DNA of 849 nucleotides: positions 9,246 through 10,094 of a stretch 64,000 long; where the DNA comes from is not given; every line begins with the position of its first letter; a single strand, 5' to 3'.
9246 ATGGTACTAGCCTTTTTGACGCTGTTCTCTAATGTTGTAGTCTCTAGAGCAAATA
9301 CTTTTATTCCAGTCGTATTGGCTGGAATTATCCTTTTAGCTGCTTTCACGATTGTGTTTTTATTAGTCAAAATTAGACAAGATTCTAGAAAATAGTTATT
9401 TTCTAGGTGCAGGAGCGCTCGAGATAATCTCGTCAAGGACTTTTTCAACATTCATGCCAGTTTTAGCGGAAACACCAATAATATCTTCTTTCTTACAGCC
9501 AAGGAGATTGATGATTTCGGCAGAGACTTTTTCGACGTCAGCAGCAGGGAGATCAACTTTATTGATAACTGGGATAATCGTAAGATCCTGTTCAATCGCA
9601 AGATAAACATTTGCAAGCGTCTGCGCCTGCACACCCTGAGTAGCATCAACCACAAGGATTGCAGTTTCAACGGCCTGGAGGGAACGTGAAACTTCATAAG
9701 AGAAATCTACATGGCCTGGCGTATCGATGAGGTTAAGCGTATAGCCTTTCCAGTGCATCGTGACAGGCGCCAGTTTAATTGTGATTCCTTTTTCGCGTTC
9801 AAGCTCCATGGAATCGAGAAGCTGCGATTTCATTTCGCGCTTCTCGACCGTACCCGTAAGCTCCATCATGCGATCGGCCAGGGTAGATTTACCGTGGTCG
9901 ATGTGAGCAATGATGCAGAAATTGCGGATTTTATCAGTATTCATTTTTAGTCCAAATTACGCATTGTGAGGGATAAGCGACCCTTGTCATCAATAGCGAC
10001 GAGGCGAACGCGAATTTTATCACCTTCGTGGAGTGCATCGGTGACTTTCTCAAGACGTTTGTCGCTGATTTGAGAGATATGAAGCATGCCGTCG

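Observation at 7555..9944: lepA (EF4) is split at a domain boundary by an opposite-strand membrane-protein gene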

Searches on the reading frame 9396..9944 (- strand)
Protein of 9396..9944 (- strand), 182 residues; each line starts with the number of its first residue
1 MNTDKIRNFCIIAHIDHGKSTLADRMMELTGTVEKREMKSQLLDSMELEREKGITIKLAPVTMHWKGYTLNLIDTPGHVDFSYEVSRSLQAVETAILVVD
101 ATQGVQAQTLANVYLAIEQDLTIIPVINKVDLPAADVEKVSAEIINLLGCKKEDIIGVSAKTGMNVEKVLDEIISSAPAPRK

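Call 3: search_protein_families(library=pfam, proteins=[window:9396-9944:-], max_evalue=0.01)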
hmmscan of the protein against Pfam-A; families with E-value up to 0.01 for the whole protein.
window:9396-9944:- (182 aa): 8 families
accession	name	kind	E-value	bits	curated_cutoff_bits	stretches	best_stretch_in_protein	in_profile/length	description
PF00009.33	GTP_EFTU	-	1.4e-58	198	26.5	1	5-178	2-187/188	Elongation factor Tu GTP binding domain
PF01926.29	MMR_HSR1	-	3.7e-07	30.7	21.9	1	16-129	9-113/113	50S ribosome-binding GTPase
PF00071.28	Ras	-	4.9e-06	26.6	21.6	1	55-176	35-159/162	Ras family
PF09439.16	SRPRB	-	0.00033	20.5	25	1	51-104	43-85/178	Signal recognition particle receptor beta subunit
PF16897.10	MMR_HSR1_Xtn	-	0.0014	19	35.2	1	121-173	56-100/106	C-terminal region of MMR_HSR1 domain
PF02421.24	FeoB_N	-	0.0024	17.9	27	1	53-173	32-156/156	Ferrous iron transport protein B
PF04548.22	AIG1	-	0.0055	16.5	27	1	50-97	31-78/212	AIG1 family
PF08477.19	Roc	-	0.0057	17.3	27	1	16-131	9-119/119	Ras of Complex, Roc, domain of DAPkinase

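Call 4: search_protein_families(library=ncbifam, proteins=[window:9396-9944:-], max_evalue=0.01)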
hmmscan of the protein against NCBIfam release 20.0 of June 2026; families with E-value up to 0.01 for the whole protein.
window:9396-9944:- (182 aa): 44 families (the best 25 are shown)
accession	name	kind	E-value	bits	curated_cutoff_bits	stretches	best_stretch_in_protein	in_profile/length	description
TIGR01393.1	lepA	equivalog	2.6e-88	296.9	533.9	1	5-181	2-183/595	translation elongation factor 4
TIGR01394.1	TypA_BipA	equivalog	8.3e-44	149.8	757.3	1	6-148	1-144/594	translational GTPase TypA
TIGR00484.1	EF-G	equivalog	8.5e-37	126.6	659.4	1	2-154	6-161/691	elongation factor G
NF007583.0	PRK10218.1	equivalog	1.5e-33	115.7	1260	1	4-148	3-148/607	ribosome-dependent GTPase TypA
NF012153.1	tet_protect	equivalog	1.7e-32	112.5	775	1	8-149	2-146/614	tetracycline resistance ribosomal protection protein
NF009381.0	PRK12740.1-5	subfamily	7.4e-31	107.3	583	1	2-150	5-156/692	elongation factor G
NF001964.0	PRK00741.1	equivalog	5.3e-30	104.3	473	1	3-151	9-164/529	peptide chain release factor 3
TIGR00490.1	aEF-2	equivalog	5.9e-30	104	738.45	1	3-137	16-155/720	elongation factor EF-2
NF033148.1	tet_protect_M_W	exception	7.6e-29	100.5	1100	1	5-150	2-150/639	TetM/TetW/TetO/TetS family tetracycline resistance ribosomal protection protein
NF000120.3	47473_otr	exception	8.9e-27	93.9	900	1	8-150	4-149/608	tetracycline resistance ribosomal protection protein Otr(A)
TIGR00503.1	prfC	equivalog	6.8e-26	90.8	466.95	1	3-153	8-165/527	peptide chain release factor 3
NF012155.1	tet_protect_M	exception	2.7e-24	85.4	1420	1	5-148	2-148/639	tetracycline resistance ribosomal protection protein Tet(M)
NF012154.0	tet_protect_Q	exception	3.5e-24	85.1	1425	1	6-145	3-145/638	tetracycline resistance ribosomal protection protein Tet(Q)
TIGR00231.1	small_GTP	domain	4.8e-23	81.7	42.5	1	5-173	2-162/164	GTP-binding protein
NF009892.0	PRK13351.1-3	equivalog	6.5e-23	81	640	1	5-149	2-154/623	elongation factor G-like protein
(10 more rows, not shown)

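Call 5: find_encoding_contigs(protein=window:9396-9944:-, flank=5000, max_places=10)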
Protein window:9396-9944:- (182 aa): 4 contigs read that carry it; 4 places shown.
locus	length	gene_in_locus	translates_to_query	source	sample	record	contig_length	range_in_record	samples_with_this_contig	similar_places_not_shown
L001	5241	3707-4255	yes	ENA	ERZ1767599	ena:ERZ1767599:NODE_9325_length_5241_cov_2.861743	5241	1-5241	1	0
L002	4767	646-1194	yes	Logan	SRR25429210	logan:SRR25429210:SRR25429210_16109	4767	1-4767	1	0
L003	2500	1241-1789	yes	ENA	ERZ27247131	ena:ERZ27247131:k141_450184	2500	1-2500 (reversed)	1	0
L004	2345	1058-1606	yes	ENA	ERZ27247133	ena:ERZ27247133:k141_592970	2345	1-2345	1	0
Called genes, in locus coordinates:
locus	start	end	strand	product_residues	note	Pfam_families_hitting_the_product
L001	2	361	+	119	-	?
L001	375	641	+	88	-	PF00312:Ribosomal_S15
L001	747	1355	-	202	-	PF04607:RelA_SpoT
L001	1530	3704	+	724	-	PF01138:RNase_PH, PF03725:RNase_PH_C, PF01138:RNase_PH, PF00013:KH_1, PF07650:KH_2 (faint), PF00575:S1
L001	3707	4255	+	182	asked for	PF00009:GTP_EFTU, PF01926:MMR_HSR1 (weak), PF00071:Ras (weak)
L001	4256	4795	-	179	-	-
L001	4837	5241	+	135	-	?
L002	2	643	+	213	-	?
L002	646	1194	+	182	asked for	PF00009:GTP_EFTU, PF01926:MMR_HSR1 (weak), PF00071:Ras (weak)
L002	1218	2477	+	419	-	PF03144:GTP_EFTU_D2, PF00679:EFG_C, PF06421:LepA_C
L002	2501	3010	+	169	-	-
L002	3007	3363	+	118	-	-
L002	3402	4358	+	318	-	-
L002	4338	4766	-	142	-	?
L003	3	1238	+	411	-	?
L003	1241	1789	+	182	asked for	PF00009:GTP_EFTU, PF01926:MMR_HSR1 (weak), PF00071:Ras (weak)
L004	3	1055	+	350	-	?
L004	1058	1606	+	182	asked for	PF00009:GTP_EFTU, PF01926:MMR_HSR1 (weak), PF00071:Ras (weak)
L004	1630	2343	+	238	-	?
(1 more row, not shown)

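Call 10: find_homologous_proteins(query=window:9396-9944:-, max_evalue=1e-20)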
Query window:9396-9944:- (182 aa): 8000 proteins with E <= 1e-20 among 8000 candidates; the best 120 are listed.
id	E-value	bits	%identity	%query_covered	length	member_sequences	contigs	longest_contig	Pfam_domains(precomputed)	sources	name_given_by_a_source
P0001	4.5e-103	360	93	98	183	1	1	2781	PF01926.30,PF00009.34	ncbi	-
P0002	4.8e-103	360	92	100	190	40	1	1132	PF01926.30,PF00009.34,PF00071.29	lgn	-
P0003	5.6e-103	360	91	100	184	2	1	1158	PF01926.30,PF00009.34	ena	-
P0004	6.7e-103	360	92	100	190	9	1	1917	PF01926.30,PF00009.34,PF00071.29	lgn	-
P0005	7.8e-103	359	93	98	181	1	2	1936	PF01926.30,PF00009.34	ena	-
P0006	2.1e-102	358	93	98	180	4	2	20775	PF01926.30,PF00009.34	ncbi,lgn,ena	-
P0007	2.8e-102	358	92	100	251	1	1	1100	PF01926.30,PF00009.34,PF00071.29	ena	-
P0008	3.2e-102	357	92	100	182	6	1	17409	PF01926.30,PF00009.34,PF00071.29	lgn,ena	-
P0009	6.9e-102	356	91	98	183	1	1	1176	PF01926.30,PF00009.34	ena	-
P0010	1.3e-101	355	92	98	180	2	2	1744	PF01926.30,PF00009.34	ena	-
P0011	2.9e-101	354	90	100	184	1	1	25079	PF01926.30,PF00009.34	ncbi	-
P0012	5.6e-101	353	90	98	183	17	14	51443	PF01926.30,PF00009.34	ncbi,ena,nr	ncbi:GTP-binding protein [Candidatus Saccharibacteria bacterium]|nr:GTP-binding protein [Candidatus 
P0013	1.5e-100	352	91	100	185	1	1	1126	PF01926.30,PF00009.34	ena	-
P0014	5.4e-100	350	90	98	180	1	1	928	PF01926.30,PF00009.34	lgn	-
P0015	5.8e-100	350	90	98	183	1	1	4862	PF01926.30,PF00009.34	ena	-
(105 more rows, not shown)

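Call 23: search_protein_representatives(protein=window:9396-9944:-)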
Query: 182 residues. Proteins with E-value up to 0.001 (for the whole library): 36893; up to 1e-10: 15470; up to 1e-30: 1878. The best 150 are listed.
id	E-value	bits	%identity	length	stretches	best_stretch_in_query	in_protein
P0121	1.1e-92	324.7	84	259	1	1-180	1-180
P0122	2.8e-88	310.4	83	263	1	4-176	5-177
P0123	7.5e-79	279.7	78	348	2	67-180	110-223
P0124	1.2e-78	279.1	78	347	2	68-180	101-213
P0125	1.8e-75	268.7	73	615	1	3-181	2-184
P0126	2.9e-73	261.5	69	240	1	5-180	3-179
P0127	9.6e-72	256.6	75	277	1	4-168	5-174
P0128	1.6e-71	255.9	70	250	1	4-177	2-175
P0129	2.5e-71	255.2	66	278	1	2-181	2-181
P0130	4.3e-71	254.5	62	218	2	3-114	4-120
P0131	2.1e-70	252.2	68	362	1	2-180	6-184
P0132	3.3e-70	251.6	67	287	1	1-181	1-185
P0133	3.0e-69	248.5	66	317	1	4-175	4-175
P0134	4.3e-69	248.0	76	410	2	66-165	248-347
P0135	5.8e-69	247.6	72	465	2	68-180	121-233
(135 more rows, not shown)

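Call 51: search_solved_structures(query=window:9396-9944:-, max_evalue=1e-30, show_alignments=1)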
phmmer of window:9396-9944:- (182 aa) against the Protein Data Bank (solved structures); distinct sequences matched with E-value up to 1e-30: 9.
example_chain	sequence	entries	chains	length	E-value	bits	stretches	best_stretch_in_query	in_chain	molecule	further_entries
2ywe_A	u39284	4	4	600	1.9e-64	219.8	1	4-181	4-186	GTP-binding protein lepA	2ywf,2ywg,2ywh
3deg_C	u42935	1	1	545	4.9e-63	215.2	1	5-180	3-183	GTP-binding protein lepA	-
3cb4_D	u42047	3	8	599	5.9e-63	215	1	5-180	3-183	GTP-binding protein lepA | Elongation factor 4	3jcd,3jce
5imq_B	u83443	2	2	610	8e-58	198.3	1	2-181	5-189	Elongation factor 4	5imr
4w2e_y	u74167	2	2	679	8.1e-58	198.3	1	2-181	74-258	50S ribosomal protein L9, Elongation factor 4 | GDPCP fused to the N-terminus of the ribosomal protein L9,Elongation factor 4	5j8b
4zci_A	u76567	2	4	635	8.9e-32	113.6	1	4-147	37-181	GTP-binding protein TypA/BipA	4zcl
4zcm_A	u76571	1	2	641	9e-32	113.6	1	4-147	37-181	GTP-binding protein TypA/BipA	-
5a9v_A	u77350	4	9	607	9.1e-32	113.6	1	4-147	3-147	GTP-BINDING PROTEIN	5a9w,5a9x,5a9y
8ewh_A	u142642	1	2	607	3.3e-31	111.7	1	4-147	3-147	50S ribosomal subunit assembly factor BipA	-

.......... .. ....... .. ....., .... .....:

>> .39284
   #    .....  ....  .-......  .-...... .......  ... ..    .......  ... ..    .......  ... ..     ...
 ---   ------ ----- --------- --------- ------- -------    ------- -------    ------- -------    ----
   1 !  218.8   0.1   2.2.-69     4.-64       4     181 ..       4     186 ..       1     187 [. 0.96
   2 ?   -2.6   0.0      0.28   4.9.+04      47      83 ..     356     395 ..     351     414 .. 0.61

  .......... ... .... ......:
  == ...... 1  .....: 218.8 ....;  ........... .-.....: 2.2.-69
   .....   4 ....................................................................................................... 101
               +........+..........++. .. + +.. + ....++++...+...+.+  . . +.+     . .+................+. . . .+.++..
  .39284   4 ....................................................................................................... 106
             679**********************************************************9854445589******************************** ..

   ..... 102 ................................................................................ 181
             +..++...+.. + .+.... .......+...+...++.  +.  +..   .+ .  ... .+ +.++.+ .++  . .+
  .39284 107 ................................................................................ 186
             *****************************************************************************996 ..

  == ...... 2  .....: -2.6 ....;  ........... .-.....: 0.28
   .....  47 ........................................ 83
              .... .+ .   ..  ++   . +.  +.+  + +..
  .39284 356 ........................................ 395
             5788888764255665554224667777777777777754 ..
